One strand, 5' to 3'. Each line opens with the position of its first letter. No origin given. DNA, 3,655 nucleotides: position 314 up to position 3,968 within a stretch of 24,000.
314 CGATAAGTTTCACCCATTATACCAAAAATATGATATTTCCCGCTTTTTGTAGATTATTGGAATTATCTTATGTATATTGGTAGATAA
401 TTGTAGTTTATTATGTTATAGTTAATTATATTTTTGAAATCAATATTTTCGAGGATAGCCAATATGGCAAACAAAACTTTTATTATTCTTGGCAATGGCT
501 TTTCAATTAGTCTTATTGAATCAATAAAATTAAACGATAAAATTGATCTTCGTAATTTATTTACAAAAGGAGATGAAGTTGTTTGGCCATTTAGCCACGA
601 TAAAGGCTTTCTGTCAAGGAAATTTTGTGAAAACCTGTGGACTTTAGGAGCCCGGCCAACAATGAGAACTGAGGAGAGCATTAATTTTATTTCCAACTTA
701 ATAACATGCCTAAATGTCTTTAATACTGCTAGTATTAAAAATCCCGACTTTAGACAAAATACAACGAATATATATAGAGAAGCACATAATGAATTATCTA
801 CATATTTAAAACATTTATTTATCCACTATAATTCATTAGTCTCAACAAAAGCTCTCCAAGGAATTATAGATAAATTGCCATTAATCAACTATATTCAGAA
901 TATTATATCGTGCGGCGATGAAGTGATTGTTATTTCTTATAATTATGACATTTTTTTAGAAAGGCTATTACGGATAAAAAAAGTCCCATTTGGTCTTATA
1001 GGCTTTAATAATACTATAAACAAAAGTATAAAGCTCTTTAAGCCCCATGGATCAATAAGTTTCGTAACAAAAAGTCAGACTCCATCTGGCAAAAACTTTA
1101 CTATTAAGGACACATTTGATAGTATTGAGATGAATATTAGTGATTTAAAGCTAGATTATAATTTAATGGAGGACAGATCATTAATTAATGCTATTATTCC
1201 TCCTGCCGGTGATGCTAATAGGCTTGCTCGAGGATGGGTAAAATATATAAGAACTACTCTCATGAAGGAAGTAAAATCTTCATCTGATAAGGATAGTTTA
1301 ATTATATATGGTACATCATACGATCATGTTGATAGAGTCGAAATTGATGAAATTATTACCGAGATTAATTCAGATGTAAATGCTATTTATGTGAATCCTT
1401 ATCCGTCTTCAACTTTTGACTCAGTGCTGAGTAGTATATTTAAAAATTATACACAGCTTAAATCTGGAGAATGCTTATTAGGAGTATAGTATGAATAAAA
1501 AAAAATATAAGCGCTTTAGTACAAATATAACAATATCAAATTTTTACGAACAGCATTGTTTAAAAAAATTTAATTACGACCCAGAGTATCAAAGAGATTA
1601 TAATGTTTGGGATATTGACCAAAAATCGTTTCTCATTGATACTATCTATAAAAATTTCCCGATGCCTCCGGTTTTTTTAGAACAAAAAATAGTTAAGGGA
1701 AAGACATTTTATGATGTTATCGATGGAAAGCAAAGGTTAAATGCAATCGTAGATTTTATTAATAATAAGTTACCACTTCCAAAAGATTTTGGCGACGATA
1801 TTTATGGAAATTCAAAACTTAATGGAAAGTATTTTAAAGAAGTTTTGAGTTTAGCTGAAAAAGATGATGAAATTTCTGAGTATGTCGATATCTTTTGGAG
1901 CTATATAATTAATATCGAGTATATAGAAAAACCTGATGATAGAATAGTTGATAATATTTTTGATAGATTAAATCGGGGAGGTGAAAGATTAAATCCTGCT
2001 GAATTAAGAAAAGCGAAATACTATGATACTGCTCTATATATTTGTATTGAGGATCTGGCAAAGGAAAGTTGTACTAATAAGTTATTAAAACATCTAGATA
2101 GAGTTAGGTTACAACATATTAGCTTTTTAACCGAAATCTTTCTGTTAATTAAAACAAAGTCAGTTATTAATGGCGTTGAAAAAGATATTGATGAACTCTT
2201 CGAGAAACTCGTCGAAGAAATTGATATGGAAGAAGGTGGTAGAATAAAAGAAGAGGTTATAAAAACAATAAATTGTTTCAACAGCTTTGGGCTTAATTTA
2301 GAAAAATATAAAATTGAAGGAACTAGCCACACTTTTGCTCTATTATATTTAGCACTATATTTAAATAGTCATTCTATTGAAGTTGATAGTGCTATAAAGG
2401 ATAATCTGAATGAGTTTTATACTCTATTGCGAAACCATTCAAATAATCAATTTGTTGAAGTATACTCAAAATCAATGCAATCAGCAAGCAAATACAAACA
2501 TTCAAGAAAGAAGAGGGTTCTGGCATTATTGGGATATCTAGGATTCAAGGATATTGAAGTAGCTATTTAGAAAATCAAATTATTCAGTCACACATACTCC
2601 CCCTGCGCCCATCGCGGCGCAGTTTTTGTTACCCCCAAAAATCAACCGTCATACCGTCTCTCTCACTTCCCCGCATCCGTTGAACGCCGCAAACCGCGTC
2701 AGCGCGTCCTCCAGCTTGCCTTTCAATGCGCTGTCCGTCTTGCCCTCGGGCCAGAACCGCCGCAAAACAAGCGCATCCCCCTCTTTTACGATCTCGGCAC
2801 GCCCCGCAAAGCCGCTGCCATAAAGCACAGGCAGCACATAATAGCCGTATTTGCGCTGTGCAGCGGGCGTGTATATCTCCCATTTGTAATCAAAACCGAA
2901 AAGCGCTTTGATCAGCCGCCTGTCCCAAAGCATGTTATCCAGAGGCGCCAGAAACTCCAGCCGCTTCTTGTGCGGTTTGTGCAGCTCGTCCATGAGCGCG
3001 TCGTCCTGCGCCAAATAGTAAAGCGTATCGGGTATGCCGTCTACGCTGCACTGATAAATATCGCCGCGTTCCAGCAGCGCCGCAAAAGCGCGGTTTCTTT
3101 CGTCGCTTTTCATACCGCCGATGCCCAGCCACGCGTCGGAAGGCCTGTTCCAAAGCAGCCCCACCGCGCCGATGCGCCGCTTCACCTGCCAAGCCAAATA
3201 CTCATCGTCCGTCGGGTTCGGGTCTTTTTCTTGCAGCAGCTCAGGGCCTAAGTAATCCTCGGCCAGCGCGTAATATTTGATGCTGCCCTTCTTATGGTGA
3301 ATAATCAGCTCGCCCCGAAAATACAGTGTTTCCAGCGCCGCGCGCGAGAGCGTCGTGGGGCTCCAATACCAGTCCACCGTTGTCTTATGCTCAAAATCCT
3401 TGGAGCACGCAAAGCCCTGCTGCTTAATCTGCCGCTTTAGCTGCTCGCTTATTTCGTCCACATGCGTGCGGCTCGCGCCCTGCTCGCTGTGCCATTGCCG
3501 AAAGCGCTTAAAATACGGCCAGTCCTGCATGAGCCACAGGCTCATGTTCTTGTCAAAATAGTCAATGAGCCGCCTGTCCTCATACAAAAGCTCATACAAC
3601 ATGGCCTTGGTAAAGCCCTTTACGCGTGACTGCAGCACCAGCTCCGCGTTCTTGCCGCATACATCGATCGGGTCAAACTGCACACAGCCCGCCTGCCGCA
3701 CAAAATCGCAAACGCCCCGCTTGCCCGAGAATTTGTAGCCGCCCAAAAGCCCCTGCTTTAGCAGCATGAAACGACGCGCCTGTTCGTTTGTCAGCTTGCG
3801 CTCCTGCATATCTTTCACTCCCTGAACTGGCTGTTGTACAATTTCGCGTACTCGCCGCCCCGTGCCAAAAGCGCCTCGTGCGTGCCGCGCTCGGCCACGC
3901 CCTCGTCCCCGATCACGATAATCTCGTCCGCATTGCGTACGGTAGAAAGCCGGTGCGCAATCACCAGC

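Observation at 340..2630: SIR2-like + DUF262 two-gene operon on an AT-rich islet: candidate uncharacterised anti-phage (NAD+-depletion) system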

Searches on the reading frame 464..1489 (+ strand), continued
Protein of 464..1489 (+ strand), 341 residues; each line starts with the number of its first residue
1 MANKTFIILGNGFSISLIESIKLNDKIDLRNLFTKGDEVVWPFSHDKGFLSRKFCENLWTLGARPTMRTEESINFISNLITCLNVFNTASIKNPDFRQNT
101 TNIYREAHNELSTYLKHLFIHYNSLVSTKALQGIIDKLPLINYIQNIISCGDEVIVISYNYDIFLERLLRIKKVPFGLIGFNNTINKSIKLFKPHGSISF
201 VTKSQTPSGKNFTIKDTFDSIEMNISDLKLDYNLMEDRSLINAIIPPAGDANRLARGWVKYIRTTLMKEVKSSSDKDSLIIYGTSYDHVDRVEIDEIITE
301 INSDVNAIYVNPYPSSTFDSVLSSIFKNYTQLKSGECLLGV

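Call 80: find_encoding_contigs(protein=P0367, flank=4000, max_places=3)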
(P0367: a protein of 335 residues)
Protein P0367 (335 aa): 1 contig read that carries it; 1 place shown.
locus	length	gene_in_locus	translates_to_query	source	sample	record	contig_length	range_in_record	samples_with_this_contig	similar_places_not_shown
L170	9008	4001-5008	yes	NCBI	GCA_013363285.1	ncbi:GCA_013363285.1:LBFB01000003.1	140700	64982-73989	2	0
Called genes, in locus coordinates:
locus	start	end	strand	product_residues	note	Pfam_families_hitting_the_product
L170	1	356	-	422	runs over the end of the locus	PF07969:Amidohydro_3, PF01979:Amidohydro_1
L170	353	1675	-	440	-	PF02133:Transp_cyt_pur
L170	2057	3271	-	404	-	PF00465:Fe-ADH, PF13685:Fe-ADH_2, PF25137:ADH_Fe_C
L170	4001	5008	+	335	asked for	-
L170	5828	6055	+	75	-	PF00872:Transposase_mut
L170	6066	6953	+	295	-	PF00872:Transposase_mut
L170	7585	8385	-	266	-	-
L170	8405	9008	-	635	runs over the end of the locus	PF24555:CC4_CEP85 (faint), PF04102:SlyX (faint)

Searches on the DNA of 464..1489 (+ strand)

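Call 82: search_dna_similar(query=L068:8001-10048:+, collection=ecoli_genomes, mode=distant, max_rows=10)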
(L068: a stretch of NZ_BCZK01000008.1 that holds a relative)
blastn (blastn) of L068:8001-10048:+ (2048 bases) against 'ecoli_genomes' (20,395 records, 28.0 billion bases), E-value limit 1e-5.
Records with a match: 27; places in all: 27; records where one place covers at least 80% of the query: 26.
Genomes with a match: 27 of 5426; with a place that covers at least 80% of the query: 26. Places per genome that has any: lowest 1, median 1, highest 1. On chromosomes: 27 places; on plasmids: 0.
Best place of each record, by identity: 80-90% 27.
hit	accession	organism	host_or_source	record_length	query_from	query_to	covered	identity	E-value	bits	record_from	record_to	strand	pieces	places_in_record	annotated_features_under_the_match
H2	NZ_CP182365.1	Escherichia coli strain Br_54_kylling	-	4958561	1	2048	100%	88.0%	0e+0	2590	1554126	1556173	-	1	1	DUF262 domain-containing protein | hypothetical protein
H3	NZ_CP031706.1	Escherichia coli strain R1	cattle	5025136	1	2048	100%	88.0%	0e+0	2585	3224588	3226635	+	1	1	hypothetical protein | DUF262 domain-containing protein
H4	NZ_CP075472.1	Escherichia coli strain NT1F25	pig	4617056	1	2048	100%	88.0%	0e+0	2585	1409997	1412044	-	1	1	DUF262 domain-containing protein | hypothetical protein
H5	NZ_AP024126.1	Escherichia coli strain NS-NP030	Bos taurus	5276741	1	2048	100%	88.0%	0e+0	2585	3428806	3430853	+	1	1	SIR2 family protein | DUF262 domain-containing protein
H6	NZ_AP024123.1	Escherichia coli strain KS-NP019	Bos taurus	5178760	1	2048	100%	88.0%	0e+0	2585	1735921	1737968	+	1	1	SIR2 family protein | DUF262 domain-containing protein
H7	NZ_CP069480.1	Escherichia coli strain FDAARGOS_1257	Homo sapiens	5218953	1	2048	100%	88.0%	0e+0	2585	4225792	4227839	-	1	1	hypothetical protein | DUF262 domain-containing protein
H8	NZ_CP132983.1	Escherichia coli strain ARS-C301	Beef Cattle Feces - Rectal Grab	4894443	1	2048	100%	88.0%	0e+0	2585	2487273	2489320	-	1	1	hypothetical protein | DUF262 domain-containing protein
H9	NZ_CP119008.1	Escherichia coli strain CE0011b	Bos taurus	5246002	1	2048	100%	88.0%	0e+0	2585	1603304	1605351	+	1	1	hypothetical protein | DUF262 domain-containing protein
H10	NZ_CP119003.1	Escherichia coli strain CE0026a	Bos taurus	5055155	1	2048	100%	88.0%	0e+0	2585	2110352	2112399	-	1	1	hypothetical protein | DUF262 domain-containing protein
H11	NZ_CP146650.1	Escherichia coli strain MS 85-1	Homo sapiens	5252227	1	2048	100%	88.0%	0e+0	2585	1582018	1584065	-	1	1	hypothetical protein | DUF262 domain-containing protein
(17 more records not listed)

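Call 84: get_annotated_region(hit=H5, flank=10000)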
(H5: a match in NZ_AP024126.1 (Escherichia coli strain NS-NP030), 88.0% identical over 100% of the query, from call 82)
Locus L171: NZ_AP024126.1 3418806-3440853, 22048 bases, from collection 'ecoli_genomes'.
description: Escherichia coli strain NS-NP030 chromosome, complete genome
organism: Escherichia coli strain NS-NP030 (NCBI taxid 562)
replicon: chromosome; assembly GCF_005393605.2
host: Bos taurus; source: -; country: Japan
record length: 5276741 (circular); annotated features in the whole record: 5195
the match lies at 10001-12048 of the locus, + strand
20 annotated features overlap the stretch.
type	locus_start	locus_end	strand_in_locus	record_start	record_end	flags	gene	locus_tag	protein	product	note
CDS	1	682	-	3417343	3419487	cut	fadJ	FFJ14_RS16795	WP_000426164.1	fatty acid oxidation complex subunit alpha FadJ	-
CDS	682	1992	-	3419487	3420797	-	fadI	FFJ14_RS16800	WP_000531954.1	acetyl-CoA C-acyltransferase FadI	-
CDS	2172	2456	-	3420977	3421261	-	yfcZ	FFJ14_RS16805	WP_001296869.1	YfcZ/YiiS family protein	-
CDS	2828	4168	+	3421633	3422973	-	fadL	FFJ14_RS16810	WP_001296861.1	long-chain fatty acid transporter FadL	-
CDS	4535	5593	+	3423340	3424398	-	yfdF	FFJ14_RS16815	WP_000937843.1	protein YfdF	-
CDS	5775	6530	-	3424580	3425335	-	mlaA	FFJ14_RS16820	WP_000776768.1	phospholipid-binding lipoprotein MlaA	-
CDS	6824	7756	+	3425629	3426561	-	yfdC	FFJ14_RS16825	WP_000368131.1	formate/nitrite transporter family protein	-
tRNA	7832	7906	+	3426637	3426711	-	-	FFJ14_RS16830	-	tRNA-Arg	-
CDS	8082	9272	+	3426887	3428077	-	-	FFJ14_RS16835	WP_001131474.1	tyrosine-type recombinase/integrase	-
CDS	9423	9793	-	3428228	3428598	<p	-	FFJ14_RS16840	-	transposase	frameshifted; incomplete; partial in the middle of a contig; missing C-terminus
CDS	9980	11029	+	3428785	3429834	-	-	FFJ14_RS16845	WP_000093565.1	SIR2 family protein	-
CDS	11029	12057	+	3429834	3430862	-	-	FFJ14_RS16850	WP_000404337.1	DUF262 domain-containing protein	-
CDS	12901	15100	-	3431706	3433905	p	-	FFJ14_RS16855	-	DEAD/DEAH box helicase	frameshifted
CDS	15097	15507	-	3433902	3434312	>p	-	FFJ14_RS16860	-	BREX system ATP-binding domain-containing protein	incomplete; partial in the middle of a contig; missing N-terminus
CDS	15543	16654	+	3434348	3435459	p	-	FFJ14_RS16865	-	IS3 family transposase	frameshifted; internal stop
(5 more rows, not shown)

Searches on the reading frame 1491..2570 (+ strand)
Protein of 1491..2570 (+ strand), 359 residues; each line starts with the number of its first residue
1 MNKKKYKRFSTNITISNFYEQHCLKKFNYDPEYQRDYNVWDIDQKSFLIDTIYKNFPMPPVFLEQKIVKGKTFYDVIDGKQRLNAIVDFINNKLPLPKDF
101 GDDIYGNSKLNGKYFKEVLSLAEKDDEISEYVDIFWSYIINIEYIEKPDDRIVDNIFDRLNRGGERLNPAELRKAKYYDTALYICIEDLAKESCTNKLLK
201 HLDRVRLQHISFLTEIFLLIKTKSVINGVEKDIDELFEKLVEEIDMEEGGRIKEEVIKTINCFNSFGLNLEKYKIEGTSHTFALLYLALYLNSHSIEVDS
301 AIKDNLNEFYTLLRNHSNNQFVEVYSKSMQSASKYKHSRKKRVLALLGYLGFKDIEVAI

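Call 4: search_protein_families(library=pfam, proteins=[window:1491-2570:+], max_evalue=1)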
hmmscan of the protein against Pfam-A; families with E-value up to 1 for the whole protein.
window:1491-2570:+ (359 aa): 3 families
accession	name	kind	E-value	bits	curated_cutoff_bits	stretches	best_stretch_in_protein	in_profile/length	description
PF03235.19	GmrSD_N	-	1.2e-27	97.8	33.2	1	28-177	12-198/199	GmrSD restriction endonuclease, N-terminal domain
PF22927.2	INT1_R3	-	0.1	12.7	27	1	290-347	83-144/160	Integrator complex subunit 1, R3 domain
PF24878.1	YkcB_C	-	0.18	12.1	27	1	311-352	3-44/85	Putative mannosyltransferase YkcB-like, C-terminal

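Call 5: search_protein_families(library=padloc, proteins=[window:1491-2570:+], max_evalue=1)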
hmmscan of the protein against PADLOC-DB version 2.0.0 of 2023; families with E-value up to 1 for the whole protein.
window:1491-2570:+ (359 aa): 2 families
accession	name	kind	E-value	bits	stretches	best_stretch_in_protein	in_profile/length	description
PDLC03877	NsnA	-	2.4e-31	107.4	1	10-337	48-370/385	-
PDLC04027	PD-T4-2_A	-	1.3e-17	61.9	1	25-324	50-340/363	-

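Call 6: search_protein_families(library=ncbifam, proteins=[window:1491-2570:+], max_evalue=1)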
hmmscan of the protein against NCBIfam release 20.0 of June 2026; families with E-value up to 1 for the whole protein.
window:1491-2570:+ (359 aa): 0 families

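Call 9: search_solved_structures(query=window:1491-2570:+, max_evalue=1)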
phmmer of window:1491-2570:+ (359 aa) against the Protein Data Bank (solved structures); distinct sequences matched with E-value up to 1: 2.
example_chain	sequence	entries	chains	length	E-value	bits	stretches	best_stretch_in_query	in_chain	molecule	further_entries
6dts_A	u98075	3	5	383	0.23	14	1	207-264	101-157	maltose-binding protein MalE2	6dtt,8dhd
2fnc_A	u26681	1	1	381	0.24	14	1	207-264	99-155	maltose ABC transporter, periplasmic maltose-binding protein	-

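Call 22: find_homologous_proteins(query=window:1491-2570:+)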
Query window:1491-2570:+ (359 aa): 1041 proteins with E <= 0.001 among 3594 candidates; the best 120 are listed.
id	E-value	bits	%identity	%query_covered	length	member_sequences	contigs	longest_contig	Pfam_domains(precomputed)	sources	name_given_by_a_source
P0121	3.5e-235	798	100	100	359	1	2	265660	PF03235.20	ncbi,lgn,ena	-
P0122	4.2e-150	518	66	98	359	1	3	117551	PF03235.20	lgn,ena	-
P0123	2.5e-149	516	66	98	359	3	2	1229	PF03235.20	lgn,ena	-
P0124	2.3e-147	509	65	99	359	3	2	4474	PF03235.20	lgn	-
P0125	5.5e-146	505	63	98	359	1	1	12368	PF03235.20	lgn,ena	-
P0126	6.2e-146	504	67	99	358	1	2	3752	PF03235.20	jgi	jgi:hypothetical protein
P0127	3.7e-144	498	62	98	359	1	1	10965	PF03235.20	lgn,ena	-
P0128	1.5e-142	493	61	98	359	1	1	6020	PF03235.20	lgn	-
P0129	3.8e-141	489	61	98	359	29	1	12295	PF03235.20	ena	-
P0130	1.1e-136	474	61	99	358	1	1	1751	PF03235.20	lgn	-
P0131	2.2e-136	473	60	100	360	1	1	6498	PF03235.20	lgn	-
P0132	2.5e-135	469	60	98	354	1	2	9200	PF03235.20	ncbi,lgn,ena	-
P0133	2.2e-128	447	60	98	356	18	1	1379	PF03235.20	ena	-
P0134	1.9e-127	444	59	98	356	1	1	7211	PF03235.20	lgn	-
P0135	8.4e-125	435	54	99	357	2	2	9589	PF03235.20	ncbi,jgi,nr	ncbi:MAG: hypothetical protein K0S61_3749 [Anaerocolumna sp.]|jgi:hypothetical protein|nr:hypothetic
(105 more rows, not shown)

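Call 56: predict_structure(alignment_id=A4)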
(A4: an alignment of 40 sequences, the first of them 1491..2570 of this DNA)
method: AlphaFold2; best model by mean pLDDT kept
length: 359 residues; sequences in the alignment: 40
mean_pLDDT: 88.3   pTM: 0.57
mean pLDDT of the five models: 88.3, 88.0, 86.8, 86.5, 86.4
residues with pLDDT >= 90: 241; 70-90: 77; 50-70: 32; < 50: 9
segments of 3 or more residues with pLDDT < 50: 1-3, 163-165
pLDDT, mean of each block of 10 residues (from residue 1): 58 96 94 68 92 89 89 90 95 96 94 98 96 96 79 62 62 82 95 92 89 97 92 93 95 98 95 92 96 94 96 91 90 84 93 60
secondary structure, 60 per line:
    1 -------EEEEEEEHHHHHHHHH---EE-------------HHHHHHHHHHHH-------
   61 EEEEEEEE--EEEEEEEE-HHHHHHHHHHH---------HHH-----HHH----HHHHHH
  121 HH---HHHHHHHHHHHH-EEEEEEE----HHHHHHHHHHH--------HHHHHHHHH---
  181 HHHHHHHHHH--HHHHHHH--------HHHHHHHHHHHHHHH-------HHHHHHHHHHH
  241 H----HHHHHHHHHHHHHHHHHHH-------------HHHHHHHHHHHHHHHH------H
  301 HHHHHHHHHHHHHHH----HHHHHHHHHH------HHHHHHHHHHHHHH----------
elements in order: E8-14 H15-23 H42-53 E61-68 E71-78 H80-90 H115-122 H126-137 E139-145 H150-160 H169-177 H181-190 H193-199 H208-222 H230-241 H246-264 H278-293 H300-315 H320-329 H336-349

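Call 58: fold_search(model_id=the predicted structure, library=pdb)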
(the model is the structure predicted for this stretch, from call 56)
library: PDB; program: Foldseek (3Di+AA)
matches with E <= 10: 198; with E <= 0.001: 2
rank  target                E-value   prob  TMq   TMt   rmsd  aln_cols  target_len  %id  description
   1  7p9k_A                2.3e-04  1.00  0.28  0.19  16.1       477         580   12  BrxU, GmrSD-family Type IV restriction enzyme (released 2021-12-08)
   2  6jiv_A                5.8e-04  1.00  0.26  0.19  18.0       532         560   11  SspE crystal structure (released 2020-03-25)
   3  6jiv_C                1.3e-03  1.00  0.29  0.21  18.2       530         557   11  SspE crystal structure (released 2020-03-25)
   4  7drr_A                5.3e-03  0.99  0.29  0.16  18.5       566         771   10  Structure of SspE-R100A protein (released 2022-06-29)
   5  6sdk_A                6.1e-03  0.99  0.22  0.36  14.1       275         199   12  Crystal structure of bacterial ParB dimer bound to CDP (released 2019-10-23)
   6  7ol9_B                8.0e-03  0.99  0.21  0.34  13.3       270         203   12  Crystal structure of C-terminally truncated Bacillus subtilis nucleoid occlusion protein (Noc) complexed to the Noc-bi (released 2022-03-09)
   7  6sdk_B                1.9e-02  0.97  0.21  0.36  14.2       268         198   14  Crystal structure of bacterial ParB dimer bound to CDP (released 2019-10-23)
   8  7ng0                  2.3e-02  0.95  0.20  0.33  14.1       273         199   13  Crystal structure of N- and C-terminally truncated Geobacillus thermoleovorans nucleoid occlusion protein Noc (released 2021-02-17)
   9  7bm8_A                3.8e-02  0.99  0.23  0.42  14.2       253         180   12  Crystal structure of the C-terminally truncated chromosome-partitioning protein ParB from Caulobacter crescentus compl (released 2021-04-28)
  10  7bnr_A                3.8e-02  0.95  0.21  0.36  14.7       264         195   10  Crystal structure of a ParB Q52A mutant from Myxococcus xanthus bound to CTPyS (released 2021-09-08)
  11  7bnr_B                5.0e-02  0.93  0.21  0.36  14.8       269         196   11  Crystal structure of a ParB Q52A mutant from Myxococcus xanthus bound to CTPyS (released 2021-09-08)
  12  7bnk_A                6.1e-02  0.90  0.21  0.36  15.3       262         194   11  Crystal structure of ParB from Myxococcus xanthus bound to CDP and Monothiophosphate (released 2021-09-08)
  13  7ol9_A                7.0e-02  0.66  0.17  0.28  17.3       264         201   15  Crystal structure of C-terminally truncated Bacillus subtilis nucleoid occlusion protein (Noc) complexed to the Noc-bi (released 2022-03-09)
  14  7bnk_B                8.4e-02  0.91  0.22  0.38  14.4       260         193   10  Crystal structure of ParB from Myxococcus xanthus bound to CDP and Monothiophosphate (released 2021-09-08)
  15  7o0n_A                1.3e-01  0.80  0.21  0.36  15.7       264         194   10  Crystal structure of a ParB E93A mutant from Myxococcus xanthus bound to CDP and monothiophosphate (released 2021-09-15)
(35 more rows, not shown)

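Call 67: find_encoding_contigs(protein=P0121, flank=3000, max_places=3)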
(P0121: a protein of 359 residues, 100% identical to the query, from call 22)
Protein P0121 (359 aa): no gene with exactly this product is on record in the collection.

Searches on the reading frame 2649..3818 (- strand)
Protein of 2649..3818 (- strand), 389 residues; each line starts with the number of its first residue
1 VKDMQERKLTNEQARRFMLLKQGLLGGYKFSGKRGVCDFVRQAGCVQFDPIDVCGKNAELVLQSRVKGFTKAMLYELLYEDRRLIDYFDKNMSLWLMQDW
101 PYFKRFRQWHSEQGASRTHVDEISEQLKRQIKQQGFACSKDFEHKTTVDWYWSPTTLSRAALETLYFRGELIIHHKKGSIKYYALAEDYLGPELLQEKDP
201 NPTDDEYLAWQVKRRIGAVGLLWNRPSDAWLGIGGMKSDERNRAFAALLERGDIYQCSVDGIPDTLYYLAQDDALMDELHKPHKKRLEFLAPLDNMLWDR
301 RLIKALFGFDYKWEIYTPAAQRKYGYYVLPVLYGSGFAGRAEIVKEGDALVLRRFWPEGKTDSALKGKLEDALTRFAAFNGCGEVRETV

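Call 36: search_protein_families(library=pfam, proteins=[window:2649-3818:-], max_evalue=0.001)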
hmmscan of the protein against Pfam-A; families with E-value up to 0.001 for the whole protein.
window:2649-3818:- (389 aa): 1 family
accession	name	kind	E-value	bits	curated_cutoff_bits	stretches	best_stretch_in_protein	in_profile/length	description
PF06224.18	AlkZ-like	-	1.1e-53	183.5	25.9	1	40-379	1-329/329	DNA glycosylase AlkZ-like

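Call 76: find_related_loci(query=window:2652-3818:-, collection=metagenome_contigs, flank=6000)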
Query window:2652-3818:- (389 aa) in metagenome_contigs; peptide patterns used: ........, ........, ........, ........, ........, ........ (x = any residue, [..] = any of these).
163 stretches matched a pattern; 142 encode a relative of the query (tblastn E <= 1e-3); the best 80 are kept; 80 distinct loci.
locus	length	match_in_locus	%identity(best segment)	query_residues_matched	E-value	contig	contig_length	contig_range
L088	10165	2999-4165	59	4-385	7e-155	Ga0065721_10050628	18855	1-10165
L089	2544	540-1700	58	2-382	9e-159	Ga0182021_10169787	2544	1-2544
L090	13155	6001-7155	58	4-382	1e-149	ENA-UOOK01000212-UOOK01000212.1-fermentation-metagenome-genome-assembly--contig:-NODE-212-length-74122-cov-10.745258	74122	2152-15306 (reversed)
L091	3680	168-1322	58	4-382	6e-155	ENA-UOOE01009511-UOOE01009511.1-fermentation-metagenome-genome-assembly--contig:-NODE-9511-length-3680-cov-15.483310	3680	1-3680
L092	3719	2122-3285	57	4-385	1e-152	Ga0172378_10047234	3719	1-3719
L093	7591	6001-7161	58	2-382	3e-147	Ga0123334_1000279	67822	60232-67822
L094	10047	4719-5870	58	9-386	8e-147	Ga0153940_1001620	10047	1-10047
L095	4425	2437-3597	58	2-382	9e-150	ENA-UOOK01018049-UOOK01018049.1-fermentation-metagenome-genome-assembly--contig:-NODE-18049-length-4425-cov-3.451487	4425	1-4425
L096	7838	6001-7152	58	9-386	3e-146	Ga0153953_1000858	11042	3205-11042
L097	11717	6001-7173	55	2-386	3e-146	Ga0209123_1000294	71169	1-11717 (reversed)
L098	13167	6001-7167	56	4-386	3e-146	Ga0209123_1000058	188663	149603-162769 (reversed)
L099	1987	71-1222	56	9-386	5e-157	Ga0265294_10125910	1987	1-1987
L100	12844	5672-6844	55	4-388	7e-146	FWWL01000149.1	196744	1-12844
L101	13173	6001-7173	57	1-385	1e-145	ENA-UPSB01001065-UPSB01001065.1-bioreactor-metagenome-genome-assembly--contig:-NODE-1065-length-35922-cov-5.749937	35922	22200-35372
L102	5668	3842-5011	54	3-386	3e-146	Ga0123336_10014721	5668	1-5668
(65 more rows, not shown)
